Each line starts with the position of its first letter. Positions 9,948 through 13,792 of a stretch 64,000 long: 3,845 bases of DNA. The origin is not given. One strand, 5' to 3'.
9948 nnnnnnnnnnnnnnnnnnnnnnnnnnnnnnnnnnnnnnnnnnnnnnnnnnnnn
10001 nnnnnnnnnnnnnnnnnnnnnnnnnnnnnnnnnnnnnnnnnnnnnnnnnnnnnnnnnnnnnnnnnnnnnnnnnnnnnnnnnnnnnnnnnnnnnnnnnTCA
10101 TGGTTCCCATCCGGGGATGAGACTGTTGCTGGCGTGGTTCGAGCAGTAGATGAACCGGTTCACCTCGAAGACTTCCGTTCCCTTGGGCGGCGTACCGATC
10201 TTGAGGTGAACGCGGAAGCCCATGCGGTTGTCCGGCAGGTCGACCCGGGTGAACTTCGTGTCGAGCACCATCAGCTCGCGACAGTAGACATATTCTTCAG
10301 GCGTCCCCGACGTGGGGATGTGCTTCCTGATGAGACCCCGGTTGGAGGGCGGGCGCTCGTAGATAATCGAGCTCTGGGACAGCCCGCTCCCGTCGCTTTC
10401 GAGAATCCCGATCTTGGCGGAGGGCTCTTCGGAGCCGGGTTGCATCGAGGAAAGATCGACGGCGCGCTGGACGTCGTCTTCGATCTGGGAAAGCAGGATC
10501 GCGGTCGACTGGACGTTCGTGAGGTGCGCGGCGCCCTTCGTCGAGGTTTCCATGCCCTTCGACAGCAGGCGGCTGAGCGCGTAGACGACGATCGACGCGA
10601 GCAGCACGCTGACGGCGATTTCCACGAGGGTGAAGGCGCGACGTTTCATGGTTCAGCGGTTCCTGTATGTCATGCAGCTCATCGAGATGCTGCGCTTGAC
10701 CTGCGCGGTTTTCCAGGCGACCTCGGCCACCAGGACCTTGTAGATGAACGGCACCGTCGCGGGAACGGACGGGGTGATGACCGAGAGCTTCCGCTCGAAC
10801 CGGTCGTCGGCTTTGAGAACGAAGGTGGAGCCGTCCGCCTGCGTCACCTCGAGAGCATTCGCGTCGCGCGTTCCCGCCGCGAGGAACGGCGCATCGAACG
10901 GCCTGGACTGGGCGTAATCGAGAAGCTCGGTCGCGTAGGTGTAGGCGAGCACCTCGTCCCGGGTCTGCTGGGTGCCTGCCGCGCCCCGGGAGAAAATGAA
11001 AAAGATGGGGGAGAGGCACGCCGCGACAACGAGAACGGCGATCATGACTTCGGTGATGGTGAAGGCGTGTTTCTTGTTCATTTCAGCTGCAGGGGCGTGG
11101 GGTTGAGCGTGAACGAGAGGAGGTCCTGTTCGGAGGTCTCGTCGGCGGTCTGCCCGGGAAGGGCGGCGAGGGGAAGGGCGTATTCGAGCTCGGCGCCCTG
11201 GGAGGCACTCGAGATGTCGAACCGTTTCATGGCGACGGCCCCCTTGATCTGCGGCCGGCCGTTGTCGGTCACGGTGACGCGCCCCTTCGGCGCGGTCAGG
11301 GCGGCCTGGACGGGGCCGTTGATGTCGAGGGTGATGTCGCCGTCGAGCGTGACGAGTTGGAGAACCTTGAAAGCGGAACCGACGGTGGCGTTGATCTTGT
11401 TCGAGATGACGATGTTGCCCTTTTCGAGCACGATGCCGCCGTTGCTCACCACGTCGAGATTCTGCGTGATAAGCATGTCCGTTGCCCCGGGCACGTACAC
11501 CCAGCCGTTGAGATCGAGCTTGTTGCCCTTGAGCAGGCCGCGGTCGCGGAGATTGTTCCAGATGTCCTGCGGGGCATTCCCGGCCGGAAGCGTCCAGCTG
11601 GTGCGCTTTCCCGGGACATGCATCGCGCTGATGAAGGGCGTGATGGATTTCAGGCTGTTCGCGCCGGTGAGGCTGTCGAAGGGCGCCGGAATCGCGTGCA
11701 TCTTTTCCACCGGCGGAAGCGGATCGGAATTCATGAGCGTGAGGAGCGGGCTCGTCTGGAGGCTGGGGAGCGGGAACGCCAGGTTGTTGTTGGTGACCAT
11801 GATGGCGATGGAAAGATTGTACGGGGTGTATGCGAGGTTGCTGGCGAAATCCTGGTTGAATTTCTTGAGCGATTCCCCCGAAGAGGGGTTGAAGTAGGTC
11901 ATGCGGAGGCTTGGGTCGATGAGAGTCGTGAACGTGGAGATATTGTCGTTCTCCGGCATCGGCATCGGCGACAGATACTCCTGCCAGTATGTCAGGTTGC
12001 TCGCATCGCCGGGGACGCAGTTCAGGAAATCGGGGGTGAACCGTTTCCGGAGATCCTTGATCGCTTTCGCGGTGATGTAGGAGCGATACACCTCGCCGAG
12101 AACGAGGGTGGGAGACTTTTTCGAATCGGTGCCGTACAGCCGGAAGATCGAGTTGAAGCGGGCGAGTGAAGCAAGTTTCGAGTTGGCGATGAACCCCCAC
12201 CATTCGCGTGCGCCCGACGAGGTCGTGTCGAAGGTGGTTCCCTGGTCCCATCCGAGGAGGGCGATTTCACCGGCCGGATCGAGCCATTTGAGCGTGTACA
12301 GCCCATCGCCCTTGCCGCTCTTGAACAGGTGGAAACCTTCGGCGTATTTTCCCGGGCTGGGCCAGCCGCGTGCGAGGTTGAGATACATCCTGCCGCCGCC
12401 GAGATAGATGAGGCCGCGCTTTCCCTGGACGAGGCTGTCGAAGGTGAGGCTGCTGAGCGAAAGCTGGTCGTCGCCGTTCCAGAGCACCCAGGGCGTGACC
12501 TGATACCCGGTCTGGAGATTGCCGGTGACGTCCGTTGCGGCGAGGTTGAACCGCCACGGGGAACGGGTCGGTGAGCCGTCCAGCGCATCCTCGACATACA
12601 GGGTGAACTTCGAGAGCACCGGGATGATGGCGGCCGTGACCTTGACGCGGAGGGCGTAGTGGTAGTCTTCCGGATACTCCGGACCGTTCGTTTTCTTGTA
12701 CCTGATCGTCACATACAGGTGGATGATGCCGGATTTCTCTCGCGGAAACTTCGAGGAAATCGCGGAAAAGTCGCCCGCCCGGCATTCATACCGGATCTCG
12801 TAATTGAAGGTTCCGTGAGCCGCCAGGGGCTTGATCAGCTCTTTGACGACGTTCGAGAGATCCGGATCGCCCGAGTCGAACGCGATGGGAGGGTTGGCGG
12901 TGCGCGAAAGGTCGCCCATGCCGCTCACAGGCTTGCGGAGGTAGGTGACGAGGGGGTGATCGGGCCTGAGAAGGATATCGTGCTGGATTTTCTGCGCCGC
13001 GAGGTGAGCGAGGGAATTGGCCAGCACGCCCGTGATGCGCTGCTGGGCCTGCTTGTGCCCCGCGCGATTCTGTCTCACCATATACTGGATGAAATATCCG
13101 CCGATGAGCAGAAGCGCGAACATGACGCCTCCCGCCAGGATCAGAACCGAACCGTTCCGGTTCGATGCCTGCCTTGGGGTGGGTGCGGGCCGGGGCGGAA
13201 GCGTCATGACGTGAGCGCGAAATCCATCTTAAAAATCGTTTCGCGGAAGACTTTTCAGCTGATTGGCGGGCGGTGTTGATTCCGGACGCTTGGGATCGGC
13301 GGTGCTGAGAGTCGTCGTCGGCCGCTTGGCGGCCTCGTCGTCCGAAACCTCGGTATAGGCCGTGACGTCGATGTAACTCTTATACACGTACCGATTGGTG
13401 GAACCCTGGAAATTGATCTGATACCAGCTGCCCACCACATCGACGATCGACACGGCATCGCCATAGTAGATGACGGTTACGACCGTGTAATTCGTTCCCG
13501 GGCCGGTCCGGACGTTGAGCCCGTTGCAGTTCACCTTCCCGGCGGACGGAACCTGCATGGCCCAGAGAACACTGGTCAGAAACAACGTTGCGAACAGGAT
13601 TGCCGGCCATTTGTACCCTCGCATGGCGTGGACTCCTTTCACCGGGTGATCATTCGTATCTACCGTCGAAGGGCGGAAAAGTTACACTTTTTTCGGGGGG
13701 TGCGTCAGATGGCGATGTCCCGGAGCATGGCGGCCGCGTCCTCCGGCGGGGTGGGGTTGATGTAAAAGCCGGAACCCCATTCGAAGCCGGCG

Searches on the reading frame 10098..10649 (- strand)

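Call 57: search_protein_families(library=pfam, max_evalue=0.001, proteins=[window:10098-10649:-])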
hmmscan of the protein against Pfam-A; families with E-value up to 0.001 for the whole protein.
window:10098-10649:- (183 aa): 1 family
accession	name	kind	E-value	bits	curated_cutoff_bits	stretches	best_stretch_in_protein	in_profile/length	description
PF07963.17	N_methyl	-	0.00027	20.8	21.2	1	2-25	3-26/27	Prokaryotic N-terminal methylation motif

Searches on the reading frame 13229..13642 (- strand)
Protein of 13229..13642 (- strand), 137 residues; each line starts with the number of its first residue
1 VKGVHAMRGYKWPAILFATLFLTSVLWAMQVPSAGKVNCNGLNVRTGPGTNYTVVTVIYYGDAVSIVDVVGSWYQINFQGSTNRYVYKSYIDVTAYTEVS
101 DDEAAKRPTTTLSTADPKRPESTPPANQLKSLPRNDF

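Call 57: search_protein_families(library=pfam, max_evalue=0.001, proteins=[window:13229-13642:-])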
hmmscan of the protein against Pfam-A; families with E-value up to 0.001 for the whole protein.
window:13229-13642:- (137 aa): 1 family
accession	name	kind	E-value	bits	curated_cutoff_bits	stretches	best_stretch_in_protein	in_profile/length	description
PF08239.17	SH3_3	-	2.3e-14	53.7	27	1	41-92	2-54/54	Bacterial SH3 domain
